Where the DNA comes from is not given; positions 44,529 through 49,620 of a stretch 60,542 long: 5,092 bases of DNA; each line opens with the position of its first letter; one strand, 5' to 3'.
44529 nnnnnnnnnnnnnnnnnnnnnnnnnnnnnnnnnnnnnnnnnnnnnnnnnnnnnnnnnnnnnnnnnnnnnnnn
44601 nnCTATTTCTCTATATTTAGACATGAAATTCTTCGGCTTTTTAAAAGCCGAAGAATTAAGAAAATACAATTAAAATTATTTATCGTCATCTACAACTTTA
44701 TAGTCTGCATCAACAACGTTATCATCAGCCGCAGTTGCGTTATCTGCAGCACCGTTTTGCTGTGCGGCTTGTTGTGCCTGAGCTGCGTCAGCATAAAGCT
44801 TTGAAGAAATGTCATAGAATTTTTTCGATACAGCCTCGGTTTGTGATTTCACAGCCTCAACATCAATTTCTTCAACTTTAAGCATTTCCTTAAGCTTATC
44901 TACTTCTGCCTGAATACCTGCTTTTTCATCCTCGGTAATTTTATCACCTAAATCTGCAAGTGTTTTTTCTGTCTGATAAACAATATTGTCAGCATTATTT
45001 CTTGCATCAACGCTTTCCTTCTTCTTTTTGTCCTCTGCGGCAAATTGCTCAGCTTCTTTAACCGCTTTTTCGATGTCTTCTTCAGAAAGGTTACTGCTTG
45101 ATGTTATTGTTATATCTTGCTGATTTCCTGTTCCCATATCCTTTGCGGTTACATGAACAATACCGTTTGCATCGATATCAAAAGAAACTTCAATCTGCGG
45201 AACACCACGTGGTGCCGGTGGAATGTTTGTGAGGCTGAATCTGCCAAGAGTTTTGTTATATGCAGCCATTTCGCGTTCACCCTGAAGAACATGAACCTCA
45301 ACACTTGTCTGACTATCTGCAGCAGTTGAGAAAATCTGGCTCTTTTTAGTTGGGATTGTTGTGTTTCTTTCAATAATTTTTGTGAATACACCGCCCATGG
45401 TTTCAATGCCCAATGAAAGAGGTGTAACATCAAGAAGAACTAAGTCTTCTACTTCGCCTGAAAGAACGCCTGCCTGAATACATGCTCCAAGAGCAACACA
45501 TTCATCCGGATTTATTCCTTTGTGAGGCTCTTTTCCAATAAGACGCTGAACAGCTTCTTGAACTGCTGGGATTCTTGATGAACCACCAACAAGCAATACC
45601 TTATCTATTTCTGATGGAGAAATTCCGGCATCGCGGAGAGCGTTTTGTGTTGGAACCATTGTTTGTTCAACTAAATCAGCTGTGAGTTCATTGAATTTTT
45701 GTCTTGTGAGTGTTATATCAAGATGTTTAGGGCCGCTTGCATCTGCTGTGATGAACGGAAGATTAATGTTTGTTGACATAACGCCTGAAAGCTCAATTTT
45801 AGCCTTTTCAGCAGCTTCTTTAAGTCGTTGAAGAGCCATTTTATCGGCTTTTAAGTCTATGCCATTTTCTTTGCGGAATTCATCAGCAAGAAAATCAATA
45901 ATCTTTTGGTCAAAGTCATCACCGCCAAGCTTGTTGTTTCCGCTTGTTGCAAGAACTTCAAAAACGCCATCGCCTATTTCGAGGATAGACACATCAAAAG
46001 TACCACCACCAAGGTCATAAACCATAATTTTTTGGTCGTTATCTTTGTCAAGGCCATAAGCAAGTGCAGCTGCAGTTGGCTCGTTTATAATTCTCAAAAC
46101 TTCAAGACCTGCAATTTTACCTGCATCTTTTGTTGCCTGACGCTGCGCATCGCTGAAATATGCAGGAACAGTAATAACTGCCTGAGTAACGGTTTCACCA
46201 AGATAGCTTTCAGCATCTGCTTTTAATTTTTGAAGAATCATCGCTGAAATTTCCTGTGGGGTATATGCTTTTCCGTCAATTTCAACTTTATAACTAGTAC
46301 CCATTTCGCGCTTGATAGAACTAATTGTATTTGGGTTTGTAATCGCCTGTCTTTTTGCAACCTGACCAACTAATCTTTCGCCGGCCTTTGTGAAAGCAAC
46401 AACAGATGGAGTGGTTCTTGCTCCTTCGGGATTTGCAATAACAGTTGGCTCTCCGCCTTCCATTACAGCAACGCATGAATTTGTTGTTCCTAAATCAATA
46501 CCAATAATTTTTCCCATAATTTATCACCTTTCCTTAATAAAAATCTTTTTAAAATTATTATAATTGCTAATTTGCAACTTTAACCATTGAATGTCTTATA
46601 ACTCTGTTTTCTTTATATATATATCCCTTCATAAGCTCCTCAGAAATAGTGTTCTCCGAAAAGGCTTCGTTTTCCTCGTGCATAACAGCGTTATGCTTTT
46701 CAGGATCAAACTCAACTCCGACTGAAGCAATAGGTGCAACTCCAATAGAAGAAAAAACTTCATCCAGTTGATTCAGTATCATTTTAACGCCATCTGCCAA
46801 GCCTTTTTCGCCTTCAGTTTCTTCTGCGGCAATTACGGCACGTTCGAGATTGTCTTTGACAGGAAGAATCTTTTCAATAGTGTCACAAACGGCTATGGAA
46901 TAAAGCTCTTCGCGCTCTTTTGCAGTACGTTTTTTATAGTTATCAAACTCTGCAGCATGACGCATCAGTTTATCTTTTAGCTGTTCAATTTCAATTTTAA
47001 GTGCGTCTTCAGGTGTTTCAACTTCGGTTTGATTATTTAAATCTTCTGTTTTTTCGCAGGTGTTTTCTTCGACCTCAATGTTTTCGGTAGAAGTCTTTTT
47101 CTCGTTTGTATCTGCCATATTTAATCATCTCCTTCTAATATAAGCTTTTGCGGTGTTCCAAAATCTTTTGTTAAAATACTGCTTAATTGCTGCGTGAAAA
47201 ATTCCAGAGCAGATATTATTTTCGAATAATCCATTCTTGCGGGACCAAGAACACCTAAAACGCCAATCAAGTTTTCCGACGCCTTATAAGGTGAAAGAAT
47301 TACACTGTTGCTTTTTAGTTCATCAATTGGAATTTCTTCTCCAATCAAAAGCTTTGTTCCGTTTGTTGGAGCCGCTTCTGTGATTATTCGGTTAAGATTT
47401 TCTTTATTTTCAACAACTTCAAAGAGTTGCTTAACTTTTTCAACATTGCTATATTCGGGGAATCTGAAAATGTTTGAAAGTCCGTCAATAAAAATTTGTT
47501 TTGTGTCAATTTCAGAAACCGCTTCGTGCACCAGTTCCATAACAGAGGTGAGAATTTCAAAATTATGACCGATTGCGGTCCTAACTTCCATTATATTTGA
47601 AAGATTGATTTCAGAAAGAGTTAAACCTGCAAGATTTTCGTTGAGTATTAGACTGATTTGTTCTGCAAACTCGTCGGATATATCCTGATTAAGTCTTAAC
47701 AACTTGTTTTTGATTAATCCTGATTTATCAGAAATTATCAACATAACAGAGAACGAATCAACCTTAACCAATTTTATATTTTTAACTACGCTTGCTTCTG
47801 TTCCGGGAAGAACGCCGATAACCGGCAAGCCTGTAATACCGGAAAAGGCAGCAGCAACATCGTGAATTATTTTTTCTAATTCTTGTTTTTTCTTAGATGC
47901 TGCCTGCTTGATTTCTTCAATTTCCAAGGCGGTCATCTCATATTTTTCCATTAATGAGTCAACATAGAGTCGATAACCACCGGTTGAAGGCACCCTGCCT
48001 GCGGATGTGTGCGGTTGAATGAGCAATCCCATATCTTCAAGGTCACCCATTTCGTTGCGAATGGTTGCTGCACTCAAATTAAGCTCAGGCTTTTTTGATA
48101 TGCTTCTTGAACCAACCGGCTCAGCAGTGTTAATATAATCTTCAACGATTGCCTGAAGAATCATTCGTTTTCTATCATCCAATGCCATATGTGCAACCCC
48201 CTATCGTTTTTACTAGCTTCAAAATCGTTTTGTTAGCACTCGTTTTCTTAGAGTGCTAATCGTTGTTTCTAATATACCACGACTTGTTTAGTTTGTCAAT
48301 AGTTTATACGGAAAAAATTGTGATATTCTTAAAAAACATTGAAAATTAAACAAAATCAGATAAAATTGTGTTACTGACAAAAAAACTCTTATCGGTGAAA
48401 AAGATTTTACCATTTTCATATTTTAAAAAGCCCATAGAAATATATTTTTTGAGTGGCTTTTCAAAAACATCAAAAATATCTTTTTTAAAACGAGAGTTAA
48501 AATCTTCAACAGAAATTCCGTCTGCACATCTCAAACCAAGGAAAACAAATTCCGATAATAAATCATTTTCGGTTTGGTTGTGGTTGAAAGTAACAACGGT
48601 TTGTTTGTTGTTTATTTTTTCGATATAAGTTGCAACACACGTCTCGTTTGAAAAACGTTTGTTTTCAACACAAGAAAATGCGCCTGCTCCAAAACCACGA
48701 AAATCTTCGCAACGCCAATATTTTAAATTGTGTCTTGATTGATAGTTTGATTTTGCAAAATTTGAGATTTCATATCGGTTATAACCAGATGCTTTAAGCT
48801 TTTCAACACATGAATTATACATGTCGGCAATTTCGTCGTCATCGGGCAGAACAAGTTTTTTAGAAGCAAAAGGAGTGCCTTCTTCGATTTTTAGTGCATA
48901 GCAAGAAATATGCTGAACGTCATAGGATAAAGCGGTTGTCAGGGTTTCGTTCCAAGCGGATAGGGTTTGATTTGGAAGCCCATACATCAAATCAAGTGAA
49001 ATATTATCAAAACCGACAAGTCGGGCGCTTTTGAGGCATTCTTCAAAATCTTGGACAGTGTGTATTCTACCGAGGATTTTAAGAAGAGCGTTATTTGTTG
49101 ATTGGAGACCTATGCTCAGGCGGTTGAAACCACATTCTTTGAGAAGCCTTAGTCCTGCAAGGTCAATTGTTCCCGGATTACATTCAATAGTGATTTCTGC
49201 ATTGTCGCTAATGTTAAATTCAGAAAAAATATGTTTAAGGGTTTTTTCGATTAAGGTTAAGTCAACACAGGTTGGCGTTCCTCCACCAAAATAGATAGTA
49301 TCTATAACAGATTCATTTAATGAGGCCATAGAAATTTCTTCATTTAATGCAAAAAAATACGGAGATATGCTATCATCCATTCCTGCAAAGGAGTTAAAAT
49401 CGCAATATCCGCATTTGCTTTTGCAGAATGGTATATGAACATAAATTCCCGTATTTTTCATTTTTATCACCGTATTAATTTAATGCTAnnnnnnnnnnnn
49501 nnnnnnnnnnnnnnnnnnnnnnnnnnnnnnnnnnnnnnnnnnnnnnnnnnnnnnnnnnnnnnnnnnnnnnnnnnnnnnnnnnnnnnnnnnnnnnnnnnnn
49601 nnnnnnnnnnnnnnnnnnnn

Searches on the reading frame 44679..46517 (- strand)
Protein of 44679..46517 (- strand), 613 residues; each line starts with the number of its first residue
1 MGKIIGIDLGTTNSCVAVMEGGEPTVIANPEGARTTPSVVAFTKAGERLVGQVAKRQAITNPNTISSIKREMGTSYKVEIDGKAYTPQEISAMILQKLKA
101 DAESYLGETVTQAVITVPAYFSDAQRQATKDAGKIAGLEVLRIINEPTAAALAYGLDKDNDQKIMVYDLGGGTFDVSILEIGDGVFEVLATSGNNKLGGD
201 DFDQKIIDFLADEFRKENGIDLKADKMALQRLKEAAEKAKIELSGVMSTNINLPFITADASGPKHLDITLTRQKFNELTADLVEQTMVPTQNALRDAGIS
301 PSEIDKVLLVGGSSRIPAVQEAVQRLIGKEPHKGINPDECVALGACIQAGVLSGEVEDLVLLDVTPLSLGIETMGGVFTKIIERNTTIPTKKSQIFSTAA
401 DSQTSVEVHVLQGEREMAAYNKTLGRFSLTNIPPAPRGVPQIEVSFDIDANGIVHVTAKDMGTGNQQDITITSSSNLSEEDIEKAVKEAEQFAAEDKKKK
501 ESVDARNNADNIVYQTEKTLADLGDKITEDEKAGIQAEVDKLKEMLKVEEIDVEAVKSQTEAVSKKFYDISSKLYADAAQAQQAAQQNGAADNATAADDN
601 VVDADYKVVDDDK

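Call 13: search_protein_families(library=pfam, proteins=[window:44679-46517:-], max_evalue=0.0001)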
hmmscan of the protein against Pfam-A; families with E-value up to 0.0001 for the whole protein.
window:44679-46517:- (613 aa): 2 families
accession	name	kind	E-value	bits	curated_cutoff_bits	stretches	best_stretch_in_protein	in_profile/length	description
PF00012.26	HSP70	-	1.1e-252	840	20.6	1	4-575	1-598/599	Hsp70 protein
PF06723.19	MreB_Mbl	-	2.1e-22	79.9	27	1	4-346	3-316/327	MreB/Mbl protein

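Call 57: list_cluster_members(proteins=[window:44679-46517:-, window:31494-35297:+, window:49489-51291:-, window:52420-53556:-, window:10216-11757:+])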
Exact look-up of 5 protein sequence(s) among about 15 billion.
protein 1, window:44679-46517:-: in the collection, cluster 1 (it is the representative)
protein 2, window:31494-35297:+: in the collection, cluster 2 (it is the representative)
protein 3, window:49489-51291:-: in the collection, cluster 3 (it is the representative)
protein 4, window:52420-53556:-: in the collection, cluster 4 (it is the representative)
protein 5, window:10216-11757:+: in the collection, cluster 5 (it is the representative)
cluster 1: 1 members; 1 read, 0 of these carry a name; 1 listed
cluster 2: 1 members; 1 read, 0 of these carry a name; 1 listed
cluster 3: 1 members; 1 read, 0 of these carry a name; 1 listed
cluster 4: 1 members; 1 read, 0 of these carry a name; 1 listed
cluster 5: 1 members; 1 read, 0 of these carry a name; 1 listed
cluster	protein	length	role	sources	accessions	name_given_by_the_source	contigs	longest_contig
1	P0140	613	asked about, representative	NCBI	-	-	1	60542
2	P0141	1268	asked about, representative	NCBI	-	-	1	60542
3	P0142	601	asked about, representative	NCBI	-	-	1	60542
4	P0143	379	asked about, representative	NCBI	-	-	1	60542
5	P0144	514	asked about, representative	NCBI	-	-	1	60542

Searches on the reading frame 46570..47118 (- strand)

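Call 13: search_protein_families(library=pfam, proteins=[window:46570-47118:-], max_evalue=0.0001)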
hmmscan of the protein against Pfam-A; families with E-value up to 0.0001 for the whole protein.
window:46570-47118:- (183 aa): 1 family
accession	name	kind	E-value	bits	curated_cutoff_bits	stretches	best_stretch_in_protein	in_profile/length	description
PF01025.24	GrpE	-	1.2e-42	145.9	25.8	1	20-182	9-164/165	GrpE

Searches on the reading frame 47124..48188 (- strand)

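Call 13: search_protein_families(library=pfam, proteins=[window:47124-48188:-], max_evalue=0.0001)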
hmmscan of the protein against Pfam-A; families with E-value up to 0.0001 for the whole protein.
window:47124-48188:- (355 aa): 1 family
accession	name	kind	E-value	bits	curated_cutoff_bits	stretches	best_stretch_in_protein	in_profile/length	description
PF01628.27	HrcA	-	1.4e-51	175.9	22.2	1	105-325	1-215/215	HrcA protein C terminal domain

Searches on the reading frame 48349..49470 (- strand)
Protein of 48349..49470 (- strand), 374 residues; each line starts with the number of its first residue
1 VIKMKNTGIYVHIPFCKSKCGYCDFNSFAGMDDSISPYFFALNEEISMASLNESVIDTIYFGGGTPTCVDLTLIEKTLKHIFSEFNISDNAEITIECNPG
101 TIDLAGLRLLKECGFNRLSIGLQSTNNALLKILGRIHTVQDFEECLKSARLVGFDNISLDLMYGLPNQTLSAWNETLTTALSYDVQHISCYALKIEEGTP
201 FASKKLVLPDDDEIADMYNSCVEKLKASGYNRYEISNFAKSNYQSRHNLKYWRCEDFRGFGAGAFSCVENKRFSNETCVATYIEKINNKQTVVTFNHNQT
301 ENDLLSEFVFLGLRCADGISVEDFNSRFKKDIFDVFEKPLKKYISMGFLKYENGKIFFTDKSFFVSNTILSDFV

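Call 13: search_protein_families(library=pfam, proteins=[window:48349-49470:-], max_evalue=0.0001)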
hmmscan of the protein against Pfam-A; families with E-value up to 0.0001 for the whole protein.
window:48349-49470:- (374 aa): 2 families
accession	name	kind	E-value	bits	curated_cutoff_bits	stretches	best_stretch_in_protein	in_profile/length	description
PF04055.27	Radical_SAM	-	2.6e-27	96.5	29.5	1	10-177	1-163/166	Radical SAM superfamily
PF06969.22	HemN_C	-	7.4e-15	55.2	24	1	300-363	2-65/67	HemN C-terminal domain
